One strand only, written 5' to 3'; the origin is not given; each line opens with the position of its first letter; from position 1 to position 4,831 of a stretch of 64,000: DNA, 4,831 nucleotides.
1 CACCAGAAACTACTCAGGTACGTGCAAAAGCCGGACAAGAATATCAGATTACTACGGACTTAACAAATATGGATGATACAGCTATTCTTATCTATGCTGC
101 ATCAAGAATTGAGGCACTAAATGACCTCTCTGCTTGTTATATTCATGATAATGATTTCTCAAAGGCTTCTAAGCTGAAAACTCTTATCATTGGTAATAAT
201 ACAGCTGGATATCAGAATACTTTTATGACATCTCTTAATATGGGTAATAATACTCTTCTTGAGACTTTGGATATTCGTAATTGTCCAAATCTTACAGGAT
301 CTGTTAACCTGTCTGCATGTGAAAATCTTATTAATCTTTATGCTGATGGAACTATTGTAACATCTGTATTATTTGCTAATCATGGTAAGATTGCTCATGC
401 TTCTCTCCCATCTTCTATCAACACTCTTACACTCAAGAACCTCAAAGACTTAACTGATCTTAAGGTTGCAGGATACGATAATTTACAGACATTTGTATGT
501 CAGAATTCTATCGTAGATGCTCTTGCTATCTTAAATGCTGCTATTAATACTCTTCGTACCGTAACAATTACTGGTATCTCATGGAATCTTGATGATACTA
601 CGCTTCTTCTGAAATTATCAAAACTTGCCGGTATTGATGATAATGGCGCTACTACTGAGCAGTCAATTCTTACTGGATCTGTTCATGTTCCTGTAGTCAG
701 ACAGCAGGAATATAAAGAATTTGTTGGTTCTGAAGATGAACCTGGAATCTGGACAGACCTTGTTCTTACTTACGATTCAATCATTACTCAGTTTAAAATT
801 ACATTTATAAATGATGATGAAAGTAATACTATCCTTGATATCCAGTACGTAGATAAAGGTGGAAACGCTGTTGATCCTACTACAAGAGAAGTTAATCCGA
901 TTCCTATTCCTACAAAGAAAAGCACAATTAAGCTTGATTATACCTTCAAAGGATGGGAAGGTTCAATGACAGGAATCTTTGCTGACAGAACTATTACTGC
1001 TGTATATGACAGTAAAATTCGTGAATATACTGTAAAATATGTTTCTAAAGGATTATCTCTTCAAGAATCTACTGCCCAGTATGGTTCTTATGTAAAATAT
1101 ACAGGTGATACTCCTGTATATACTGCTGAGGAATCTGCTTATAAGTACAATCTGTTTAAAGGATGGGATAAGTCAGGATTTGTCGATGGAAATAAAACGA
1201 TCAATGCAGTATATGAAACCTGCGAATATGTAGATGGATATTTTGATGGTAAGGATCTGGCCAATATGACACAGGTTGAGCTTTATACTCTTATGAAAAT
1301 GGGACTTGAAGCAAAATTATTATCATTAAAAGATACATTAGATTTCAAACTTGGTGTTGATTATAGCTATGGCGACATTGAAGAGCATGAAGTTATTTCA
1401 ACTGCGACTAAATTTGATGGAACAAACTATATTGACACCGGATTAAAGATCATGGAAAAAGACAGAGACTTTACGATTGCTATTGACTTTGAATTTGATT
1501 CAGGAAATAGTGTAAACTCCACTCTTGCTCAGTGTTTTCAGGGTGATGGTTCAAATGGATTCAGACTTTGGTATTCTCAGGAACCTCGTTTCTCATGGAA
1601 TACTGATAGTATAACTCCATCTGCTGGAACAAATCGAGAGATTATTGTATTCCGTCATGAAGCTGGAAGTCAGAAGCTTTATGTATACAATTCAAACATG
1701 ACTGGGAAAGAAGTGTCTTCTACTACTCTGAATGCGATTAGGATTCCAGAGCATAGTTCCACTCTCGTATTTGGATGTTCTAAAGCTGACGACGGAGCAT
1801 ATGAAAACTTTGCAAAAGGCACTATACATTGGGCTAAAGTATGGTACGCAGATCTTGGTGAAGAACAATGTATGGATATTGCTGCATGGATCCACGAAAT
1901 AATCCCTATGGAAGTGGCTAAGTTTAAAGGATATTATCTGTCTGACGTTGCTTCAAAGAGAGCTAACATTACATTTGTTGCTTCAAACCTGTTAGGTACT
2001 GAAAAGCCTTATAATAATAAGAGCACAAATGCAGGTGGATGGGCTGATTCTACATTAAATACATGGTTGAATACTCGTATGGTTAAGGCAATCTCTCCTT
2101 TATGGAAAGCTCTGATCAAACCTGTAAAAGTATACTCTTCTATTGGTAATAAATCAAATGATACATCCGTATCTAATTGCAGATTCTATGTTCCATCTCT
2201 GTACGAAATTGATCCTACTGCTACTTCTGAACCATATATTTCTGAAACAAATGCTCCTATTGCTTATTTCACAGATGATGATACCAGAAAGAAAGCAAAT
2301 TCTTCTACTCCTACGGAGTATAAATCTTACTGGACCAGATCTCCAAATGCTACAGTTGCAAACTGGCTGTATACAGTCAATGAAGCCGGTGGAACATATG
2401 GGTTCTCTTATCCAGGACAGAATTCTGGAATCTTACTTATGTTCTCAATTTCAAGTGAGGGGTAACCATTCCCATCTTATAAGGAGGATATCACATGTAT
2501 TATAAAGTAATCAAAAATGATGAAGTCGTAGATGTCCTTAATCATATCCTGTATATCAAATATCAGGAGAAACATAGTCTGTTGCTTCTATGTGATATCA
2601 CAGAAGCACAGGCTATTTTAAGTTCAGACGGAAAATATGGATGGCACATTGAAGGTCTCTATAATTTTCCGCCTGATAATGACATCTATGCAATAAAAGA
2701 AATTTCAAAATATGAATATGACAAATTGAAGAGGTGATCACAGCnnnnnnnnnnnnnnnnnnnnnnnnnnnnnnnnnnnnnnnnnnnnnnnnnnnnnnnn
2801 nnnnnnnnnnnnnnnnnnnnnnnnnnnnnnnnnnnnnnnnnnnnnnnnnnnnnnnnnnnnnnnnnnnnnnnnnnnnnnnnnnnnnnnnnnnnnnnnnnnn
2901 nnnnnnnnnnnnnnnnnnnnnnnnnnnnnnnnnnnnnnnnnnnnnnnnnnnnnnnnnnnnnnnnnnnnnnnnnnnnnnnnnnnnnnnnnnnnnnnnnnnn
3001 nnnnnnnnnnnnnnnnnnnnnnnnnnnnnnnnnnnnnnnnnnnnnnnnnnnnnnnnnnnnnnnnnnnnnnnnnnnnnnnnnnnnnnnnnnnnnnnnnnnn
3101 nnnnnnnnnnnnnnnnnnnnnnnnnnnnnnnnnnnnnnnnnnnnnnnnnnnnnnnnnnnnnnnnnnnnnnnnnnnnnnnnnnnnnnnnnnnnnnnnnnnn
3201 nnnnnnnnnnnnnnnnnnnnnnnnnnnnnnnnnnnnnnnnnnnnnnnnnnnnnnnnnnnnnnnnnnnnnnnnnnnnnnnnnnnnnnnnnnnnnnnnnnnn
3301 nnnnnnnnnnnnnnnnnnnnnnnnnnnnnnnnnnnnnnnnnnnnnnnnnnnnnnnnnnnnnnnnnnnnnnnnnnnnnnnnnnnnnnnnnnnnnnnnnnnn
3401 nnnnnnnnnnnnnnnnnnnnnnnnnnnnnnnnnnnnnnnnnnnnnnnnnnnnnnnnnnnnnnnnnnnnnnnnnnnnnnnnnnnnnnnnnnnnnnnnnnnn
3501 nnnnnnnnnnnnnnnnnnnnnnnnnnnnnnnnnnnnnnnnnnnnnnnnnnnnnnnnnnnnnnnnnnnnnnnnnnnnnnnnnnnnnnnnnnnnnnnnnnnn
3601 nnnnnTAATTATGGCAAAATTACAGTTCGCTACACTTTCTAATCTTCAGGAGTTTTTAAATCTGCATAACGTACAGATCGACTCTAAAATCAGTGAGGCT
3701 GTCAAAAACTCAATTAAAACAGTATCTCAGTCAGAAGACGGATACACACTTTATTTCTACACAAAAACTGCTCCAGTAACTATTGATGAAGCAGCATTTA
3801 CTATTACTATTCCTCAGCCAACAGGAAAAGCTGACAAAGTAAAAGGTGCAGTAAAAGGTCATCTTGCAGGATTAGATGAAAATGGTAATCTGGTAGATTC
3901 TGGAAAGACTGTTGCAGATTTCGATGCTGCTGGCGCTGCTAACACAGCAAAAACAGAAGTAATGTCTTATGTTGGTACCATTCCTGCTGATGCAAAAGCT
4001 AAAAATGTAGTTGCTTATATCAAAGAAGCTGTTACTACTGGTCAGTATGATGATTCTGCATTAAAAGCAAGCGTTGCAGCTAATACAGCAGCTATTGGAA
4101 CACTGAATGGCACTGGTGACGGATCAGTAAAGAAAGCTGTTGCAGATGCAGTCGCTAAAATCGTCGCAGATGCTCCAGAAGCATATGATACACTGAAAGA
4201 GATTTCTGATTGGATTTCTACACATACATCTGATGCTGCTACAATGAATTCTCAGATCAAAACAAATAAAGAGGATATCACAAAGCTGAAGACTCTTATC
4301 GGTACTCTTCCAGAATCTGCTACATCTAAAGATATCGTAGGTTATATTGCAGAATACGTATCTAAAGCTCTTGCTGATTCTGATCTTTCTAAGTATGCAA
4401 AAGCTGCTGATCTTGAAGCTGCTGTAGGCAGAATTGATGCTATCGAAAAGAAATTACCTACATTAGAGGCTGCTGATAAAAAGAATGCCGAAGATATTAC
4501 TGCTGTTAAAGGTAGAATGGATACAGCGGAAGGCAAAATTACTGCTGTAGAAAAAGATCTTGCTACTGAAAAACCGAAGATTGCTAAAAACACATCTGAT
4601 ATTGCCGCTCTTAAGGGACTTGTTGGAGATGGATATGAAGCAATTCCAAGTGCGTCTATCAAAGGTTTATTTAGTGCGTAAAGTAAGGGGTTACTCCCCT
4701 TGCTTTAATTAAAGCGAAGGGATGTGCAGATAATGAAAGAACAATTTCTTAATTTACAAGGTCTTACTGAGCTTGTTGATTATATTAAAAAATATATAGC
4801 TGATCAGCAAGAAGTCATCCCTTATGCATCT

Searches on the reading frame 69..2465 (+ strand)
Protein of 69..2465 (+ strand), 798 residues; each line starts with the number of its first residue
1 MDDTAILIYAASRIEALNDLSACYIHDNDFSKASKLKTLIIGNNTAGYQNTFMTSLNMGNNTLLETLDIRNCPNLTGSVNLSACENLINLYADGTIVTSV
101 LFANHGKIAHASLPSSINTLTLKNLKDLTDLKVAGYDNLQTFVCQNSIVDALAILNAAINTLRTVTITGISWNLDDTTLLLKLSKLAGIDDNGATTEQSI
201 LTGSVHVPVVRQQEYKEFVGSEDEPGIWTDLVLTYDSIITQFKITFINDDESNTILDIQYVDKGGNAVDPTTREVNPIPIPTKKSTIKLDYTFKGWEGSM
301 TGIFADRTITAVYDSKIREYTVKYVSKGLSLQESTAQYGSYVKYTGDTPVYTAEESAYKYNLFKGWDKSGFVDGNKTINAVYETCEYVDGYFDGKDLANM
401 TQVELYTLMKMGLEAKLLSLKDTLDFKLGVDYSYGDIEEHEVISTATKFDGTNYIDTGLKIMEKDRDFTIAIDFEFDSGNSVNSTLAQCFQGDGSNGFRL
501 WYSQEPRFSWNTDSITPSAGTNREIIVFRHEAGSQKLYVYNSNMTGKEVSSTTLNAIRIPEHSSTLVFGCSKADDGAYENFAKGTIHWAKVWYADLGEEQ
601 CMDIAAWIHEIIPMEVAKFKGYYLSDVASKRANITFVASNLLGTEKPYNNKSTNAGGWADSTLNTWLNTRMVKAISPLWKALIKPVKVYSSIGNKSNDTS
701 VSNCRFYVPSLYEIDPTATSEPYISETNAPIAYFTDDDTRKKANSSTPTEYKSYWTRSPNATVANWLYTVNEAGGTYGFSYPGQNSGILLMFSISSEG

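Call 9: search_protein_families(library=phrogs, proteins=[window:69-2465:+], max_evalue=0.00001)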
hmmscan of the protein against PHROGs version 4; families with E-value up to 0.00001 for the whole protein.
window:69-2465:+ (798 aa): 1 family
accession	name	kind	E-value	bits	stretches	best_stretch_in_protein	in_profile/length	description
phrog_14959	-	unknown function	3.1e-27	95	1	5-220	1755-1985/2494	-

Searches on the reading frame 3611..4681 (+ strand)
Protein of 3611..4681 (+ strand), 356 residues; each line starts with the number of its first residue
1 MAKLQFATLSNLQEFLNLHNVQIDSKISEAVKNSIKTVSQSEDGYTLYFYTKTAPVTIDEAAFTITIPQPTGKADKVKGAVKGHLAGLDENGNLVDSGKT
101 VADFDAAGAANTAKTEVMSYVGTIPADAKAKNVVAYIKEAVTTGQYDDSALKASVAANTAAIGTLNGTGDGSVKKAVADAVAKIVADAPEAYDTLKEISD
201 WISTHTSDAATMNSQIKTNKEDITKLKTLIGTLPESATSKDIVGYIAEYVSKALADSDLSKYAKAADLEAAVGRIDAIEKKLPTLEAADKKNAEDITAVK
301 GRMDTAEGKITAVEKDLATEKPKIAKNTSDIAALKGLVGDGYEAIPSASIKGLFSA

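Call 67: search_protein_families(library=phrogs, proteins=[window:3611-4681:+], max_evalue=0.00001)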
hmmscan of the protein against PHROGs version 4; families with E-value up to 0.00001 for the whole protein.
window:3611-4681:+ (356 aa): 3 families
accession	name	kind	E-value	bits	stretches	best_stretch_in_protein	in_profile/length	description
phrog_31688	-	unknown function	5e-08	33.4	1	71-111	186-226/294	-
phrog_4757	-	unknown function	8.5e-07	29.5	1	129-218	66-139/359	-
phrog_18185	-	tail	6.6e-06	26.8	1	109-310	198-373/399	tail fiber protein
